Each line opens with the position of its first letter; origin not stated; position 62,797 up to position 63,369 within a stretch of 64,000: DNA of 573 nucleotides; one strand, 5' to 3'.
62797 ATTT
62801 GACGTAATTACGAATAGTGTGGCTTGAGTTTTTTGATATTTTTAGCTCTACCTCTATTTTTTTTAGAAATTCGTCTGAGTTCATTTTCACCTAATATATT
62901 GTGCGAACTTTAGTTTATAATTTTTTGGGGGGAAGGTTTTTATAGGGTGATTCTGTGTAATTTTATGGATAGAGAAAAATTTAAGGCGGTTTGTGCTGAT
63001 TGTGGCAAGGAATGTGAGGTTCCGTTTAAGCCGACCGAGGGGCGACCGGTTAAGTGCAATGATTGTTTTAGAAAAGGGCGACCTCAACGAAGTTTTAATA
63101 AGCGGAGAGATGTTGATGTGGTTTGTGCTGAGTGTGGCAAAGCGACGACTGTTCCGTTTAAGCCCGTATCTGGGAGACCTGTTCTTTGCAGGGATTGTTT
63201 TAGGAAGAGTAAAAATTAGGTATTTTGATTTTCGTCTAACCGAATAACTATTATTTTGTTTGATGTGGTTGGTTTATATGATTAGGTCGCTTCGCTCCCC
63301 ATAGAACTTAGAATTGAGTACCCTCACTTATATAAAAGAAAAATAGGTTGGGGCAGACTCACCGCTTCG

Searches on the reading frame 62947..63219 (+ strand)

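Call 46: search_protein_families(library=pfam, proteins=[window:62947-63219:+], max_evalue=0.001)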
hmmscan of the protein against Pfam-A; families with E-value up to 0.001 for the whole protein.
window:62947-63219:+ (90 aa): 2 families
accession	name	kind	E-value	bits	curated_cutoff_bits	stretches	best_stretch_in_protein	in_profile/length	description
PF23477.1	zf_Tbcl_2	-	1.2e-33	115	27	2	53-89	1-37/37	Probable treble clef zinc finger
PF14599.11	zinc_ribbon_6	-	2.1e-06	28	27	0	53-74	25-46/59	Zinc-ribbon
